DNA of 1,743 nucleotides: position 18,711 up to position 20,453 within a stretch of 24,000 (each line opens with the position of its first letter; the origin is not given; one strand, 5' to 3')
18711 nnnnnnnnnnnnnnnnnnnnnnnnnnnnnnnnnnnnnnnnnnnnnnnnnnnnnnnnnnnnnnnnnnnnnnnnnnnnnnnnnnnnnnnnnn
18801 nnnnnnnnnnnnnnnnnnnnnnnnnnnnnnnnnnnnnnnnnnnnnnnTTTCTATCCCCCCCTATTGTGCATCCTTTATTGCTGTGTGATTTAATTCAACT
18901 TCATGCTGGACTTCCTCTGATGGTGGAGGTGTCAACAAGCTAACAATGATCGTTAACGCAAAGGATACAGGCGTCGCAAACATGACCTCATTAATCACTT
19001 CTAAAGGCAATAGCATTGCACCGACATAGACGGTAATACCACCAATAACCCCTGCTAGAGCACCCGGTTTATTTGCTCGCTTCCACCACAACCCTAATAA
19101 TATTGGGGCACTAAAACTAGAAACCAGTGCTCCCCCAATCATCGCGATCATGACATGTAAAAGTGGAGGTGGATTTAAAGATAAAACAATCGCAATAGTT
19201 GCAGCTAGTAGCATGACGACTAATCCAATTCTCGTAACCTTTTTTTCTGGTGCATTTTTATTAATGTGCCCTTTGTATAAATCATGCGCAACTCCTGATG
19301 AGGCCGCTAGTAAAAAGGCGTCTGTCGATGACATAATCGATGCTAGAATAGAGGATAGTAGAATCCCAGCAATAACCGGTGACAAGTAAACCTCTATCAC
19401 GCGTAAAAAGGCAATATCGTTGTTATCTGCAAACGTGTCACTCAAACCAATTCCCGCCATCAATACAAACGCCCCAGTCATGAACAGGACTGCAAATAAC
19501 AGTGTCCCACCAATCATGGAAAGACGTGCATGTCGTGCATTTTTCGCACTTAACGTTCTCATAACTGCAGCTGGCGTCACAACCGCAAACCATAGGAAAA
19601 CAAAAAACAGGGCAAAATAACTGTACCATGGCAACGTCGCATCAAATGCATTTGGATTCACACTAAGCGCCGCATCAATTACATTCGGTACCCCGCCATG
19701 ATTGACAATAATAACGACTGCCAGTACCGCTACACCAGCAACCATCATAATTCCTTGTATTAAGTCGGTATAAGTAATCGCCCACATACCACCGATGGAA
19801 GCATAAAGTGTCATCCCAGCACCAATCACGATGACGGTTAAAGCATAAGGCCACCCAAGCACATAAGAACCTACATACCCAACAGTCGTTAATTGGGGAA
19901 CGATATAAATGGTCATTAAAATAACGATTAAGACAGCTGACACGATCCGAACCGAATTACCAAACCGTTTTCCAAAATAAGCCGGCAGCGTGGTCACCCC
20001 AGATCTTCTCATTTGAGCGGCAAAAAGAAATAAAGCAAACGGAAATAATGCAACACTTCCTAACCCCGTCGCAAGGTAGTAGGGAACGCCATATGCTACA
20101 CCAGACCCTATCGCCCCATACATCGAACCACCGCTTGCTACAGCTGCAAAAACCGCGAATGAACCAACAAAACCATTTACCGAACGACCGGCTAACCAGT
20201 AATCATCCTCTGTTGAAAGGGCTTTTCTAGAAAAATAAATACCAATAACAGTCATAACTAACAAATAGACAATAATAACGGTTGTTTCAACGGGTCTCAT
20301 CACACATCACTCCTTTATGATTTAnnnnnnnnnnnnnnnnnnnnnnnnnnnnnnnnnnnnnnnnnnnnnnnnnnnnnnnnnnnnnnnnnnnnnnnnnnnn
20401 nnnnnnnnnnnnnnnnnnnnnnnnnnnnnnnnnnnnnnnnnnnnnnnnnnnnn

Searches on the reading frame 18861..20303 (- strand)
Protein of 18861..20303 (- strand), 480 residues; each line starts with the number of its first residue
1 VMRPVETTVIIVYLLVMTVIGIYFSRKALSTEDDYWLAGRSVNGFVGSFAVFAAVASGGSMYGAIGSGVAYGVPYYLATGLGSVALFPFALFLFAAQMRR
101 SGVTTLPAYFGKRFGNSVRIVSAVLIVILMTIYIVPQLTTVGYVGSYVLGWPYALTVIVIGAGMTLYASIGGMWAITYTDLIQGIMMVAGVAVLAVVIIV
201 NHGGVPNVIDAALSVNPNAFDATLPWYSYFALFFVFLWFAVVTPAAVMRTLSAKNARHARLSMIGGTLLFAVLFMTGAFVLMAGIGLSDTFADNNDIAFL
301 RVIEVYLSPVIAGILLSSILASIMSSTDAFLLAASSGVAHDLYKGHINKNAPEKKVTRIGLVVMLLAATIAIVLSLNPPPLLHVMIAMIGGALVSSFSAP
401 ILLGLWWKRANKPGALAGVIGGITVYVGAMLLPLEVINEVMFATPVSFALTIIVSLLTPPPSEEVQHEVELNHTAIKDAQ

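Call 31: search_protein_families(library=pfam, proteins=[window:18861-20303:-], max_evalue=0.00001)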
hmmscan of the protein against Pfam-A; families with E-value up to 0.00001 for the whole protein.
window:18861-20303:- (480 aa): 1 family
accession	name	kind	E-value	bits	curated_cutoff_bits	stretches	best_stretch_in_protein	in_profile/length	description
PF00474.23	SSF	-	3.5e-64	217.6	22.8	1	35-422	1-406/406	Sodium:solute symporter family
